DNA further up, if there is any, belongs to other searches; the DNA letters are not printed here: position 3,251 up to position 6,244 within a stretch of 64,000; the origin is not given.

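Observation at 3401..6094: Three PL8-like lyase paralogues in 64 kb, each compositionally foreign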

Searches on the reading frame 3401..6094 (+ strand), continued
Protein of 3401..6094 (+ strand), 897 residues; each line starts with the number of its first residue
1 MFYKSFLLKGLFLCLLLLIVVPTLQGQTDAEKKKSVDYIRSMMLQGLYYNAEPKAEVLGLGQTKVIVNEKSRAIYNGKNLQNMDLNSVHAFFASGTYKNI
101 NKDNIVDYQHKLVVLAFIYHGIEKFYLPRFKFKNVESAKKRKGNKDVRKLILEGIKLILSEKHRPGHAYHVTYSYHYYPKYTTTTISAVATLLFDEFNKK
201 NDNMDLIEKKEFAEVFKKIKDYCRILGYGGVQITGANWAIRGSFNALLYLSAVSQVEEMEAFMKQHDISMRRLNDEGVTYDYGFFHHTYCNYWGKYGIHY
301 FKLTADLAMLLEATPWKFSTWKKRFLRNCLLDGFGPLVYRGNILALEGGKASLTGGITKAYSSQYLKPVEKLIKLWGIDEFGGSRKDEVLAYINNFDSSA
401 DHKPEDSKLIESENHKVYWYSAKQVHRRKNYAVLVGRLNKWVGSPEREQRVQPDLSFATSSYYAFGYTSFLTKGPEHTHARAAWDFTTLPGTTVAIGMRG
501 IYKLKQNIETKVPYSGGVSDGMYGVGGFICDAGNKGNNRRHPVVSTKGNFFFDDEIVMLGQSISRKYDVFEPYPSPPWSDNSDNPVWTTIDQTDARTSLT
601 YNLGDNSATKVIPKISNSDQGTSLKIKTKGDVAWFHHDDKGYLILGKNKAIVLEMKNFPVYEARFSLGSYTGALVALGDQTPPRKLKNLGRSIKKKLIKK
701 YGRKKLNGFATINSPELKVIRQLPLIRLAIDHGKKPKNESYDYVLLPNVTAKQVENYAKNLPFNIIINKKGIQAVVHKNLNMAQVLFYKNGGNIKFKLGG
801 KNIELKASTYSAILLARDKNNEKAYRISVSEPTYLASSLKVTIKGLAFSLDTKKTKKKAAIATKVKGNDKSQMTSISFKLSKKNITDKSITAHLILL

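Call 50: find_encoding_contigs(protein=P0051, flank=10000, max_places=2)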
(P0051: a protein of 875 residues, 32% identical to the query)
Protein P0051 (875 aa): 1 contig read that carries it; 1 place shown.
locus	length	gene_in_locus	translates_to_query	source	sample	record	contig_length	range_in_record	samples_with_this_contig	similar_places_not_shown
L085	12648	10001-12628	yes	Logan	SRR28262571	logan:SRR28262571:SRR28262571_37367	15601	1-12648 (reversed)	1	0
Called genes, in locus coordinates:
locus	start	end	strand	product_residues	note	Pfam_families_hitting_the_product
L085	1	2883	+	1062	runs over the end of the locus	PF13620:CarboxypepD_reg, PF13715:CarbopepD_reg_2, PF07715:Plug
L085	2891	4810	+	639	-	PF07980:SusD_RagB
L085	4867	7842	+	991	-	PF07715:Plug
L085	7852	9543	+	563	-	PF14322:SusD-like_3, PF07980:SusD_RagB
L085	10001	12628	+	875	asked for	PF08124:Lyase_8_N (weak), PF02278:Lyase_8, PF02884:Lyase_8_C (weak)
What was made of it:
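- Relatives of P1 sit behind SusC/SusD uptake pairs, which is a foraging context (call 50).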

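Call 92: predict_structure(alignment_id=A3)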
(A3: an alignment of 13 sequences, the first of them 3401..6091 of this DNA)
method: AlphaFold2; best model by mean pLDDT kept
length: 897 residues; sequences in the alignment: 13
mean_pLDDT: 66.7   pTM: 0.74
mean pLDDT of the five models: 66.7, 65.7, 62.8, 61.5, 61.2
residues with pLDDT >= 90: 121; 70-90: 344; 50-70: 196; < 50: 236
segments of 3 or more residues with pLDDT < 50: 1-26, 49-100, 346-360, 440-462, 499-511, 572-580, 661-693, 705-720, 834-837, 852-888
pLDDT, mean of each block of 10 residues (from residue 1): 34 41 54 84 63 30 23 33 41 41 66 75 54 59 74 84 72 58 81 74 73 86 76 62 79 87 85 68 69 74 85 87 92 83 53 38 73 90 93 75 64 83 85 77 37 36 68 64 70 70 39 75 88 57 87 94 79 43 80 82 84 61 75 91 88 75 31 29 40 49 48 41 78 91 94 94 92 91 85 80 73 78 69 55 62 37 27 37 46 57
secondary structure, 60 per line:
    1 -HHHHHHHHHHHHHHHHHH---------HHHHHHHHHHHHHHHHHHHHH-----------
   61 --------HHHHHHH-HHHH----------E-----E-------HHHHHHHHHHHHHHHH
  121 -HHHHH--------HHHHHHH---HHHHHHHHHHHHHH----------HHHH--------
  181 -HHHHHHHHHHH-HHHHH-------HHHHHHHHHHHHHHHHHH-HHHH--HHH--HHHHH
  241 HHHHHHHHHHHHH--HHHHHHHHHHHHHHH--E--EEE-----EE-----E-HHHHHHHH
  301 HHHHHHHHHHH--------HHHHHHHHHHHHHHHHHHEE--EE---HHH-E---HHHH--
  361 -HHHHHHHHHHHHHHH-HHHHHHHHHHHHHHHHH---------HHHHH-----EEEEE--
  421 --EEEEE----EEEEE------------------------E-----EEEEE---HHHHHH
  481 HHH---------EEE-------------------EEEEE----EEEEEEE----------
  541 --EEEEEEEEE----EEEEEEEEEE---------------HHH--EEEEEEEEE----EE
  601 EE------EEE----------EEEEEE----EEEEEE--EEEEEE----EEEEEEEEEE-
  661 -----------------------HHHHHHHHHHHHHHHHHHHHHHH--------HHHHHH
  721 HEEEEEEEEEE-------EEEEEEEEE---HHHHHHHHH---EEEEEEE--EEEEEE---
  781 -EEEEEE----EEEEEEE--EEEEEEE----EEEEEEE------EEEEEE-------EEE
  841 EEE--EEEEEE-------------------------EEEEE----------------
elements in order (helices of 4 or more, strands of 3 or more residues): H2-19 H29-49 H69-75 H77-80 H105-120 H122-126 H135-141 H145-158 H169-172 H182-192 H194-198 H206-223 H225-228 H236-253 H256-270 E276-278 H293-311 H320-337 H355-358 H362-376 H378-394 H404-408 E414-418 E423-427 E432-436 E467-471 H475-483 E493-495 E515-519 E524-530 E543-551 E556-565 E586-594 E599-602 E609-611 E622-627 E632-637 E640-645 E650-659 H684-706 H715-721 E722-731 E739-747 H751-759 E763-769 E772-777 E782-787 E792-798 E801-807 E812-818 E825-830 E838-843 E846-851 E877-881

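Call 94: fold_search(model_id=the predicted structure, library=pdb)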
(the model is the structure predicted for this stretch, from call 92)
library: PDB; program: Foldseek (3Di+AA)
matches with E <= 10: 423; with E <= 0.001: 58
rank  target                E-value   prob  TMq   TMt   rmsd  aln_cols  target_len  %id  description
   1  1cb8_A                1.5e-25  1.00  0.55  0.71   6.9       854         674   16  CHONDROITINASE AC LYASE FROM FLAVOBACTERIUM HEPARINUM (released 1999-05-14)
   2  1x1h                  3.4e-23  1.00  0.50  0.58   9.6       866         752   17  Crystal Structure of Xanthan Lyase (N194A) (released 2005-07-19)
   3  2e24                  5.3e-23  1.00  0.50  0.58   9.5       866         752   17  crystal structure of a mutant (R612A) of xanthan lyase (released 2007-01-30)
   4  2e22                  9.3e-23  1.00  0.50  0.58   9.7       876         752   17  Crystal structure of xanthan lyase in complex with mannose (released 2007-01-30)
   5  1j0m                  9.3e-23  1.00  0.50  0.59   9.5       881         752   16  Crystal Structure of Bacillus sp. GL1 Xanthan Lyase that Acts on Side Chains of Xanthan (released 2003-04-01)
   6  6f2p                  3.2e-22  1.00  0.52  0.45   9.2       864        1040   16  Structure of Paenibacillus xanthan lyase to 2.6 A resolution (released 2018-12-05)
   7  2wda_A                1.3e-21  1.00  0.50  0.59   9.4       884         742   14  The X-ray structure of the Streptomyces coelicolor A3 Chondroitin AC Lyase in Complex with Chondroitin sulphate (released 2010-04-21)
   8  1n7p                  2.6e-21  1.00  0.52  0.63   8.1       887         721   13  Streptococcus pneumoniae Hyaluronate Lyase W292A/F343V Double Mutant (released 2002-12-31)
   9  1n7n                  3.8e-21  1.00  0.51  0.62   8.5       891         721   12  Streptococcus pneumoniae Hyaluronate Lyase W292A Mutant (released 2002-12-31)
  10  1ojo_A                5.4e-21  1.00  0.51  0.61   8.8       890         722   12  SPECIFICITY AND MECHANISM OF STREPTOCOCCUS PNEUMONIAE HYALURONATE LYASE: COMPLEX OF THE TYR408PHE MUTANT WITH 4-SULPHA (released 2003-10-30)
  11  1ojp_A                5.4e-21  1.00  0.51  0.62   8.9       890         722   13  SPECIFICITY AND MECHANISM OF STREPTOCOCCUS PNEUMONIAE HYALURONATE LYASE: COMPLEX WITH 6-SULPHATED CHONDROITIN DISACCHA (released 2003-10-30)
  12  1c82_A                5.7e-21  1.00  0.50  0.61   8.9       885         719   12  MECHANISM OF HYALURONAN BINDING AND DEGRADATION: STRUCTURE OF STREPTOCOCCUS PNEUMONIAE HYALURONATE LYASE IN COMPLEX WI (released 2001-04-05)
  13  1n7o                  7.7e-21  1.00  0.52  0.63   8.7       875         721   12  Streptococcus pneumoniae Hyaluronate Lyase F343V Mutant (released 2002-12-31)
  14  1ojn_A                7.7e-21  1.00  0.51  0.62   8.8       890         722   12  SPECIFICITY AND MECHANISM OF STREPTOCOCCUS PNEUMONIAE HYALURONATE LYASE: COMPLEX OF THE TYR408PHE MUTANT WITH 6-SULPHA (released 2003-10-30)
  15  2x03_B                8.0e-21  1.00  0.52  0.61   8.7       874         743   14  The X-ray structure of the Streptomyces coelicolor A3 Chondroitin AC Lyase Y253A mutant (released 2010-08-18)
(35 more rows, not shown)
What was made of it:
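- On CAZy PL8 polysaccharide lyases: Its AF2 model is helical over aa 30-410 and matches complete PL8 structures (calls 92, 94).
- The 36 best Foldseek hits of the P1 model are all PL8, ahead of PL17, PL23, PL33 and PL40 (call 94).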

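Call 103: search_protein_families(library=ncbifam, proteins=[window:3401-6091:+], max_evalue=1)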
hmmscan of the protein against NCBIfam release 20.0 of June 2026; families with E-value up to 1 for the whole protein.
window:3401-6091:+ (897 aa): 2 families
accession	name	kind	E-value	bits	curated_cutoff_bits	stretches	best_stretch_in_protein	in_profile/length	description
NF043001.1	chondaseAC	equivalog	1.9e-26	92.6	1000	2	724-846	563-677/701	chondroitinase-AC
NF053732.1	HyalteLyHylBENTFA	equivalog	5.8e-17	60.6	1350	1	727-843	854-960/1000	hyaluronate lyase HylB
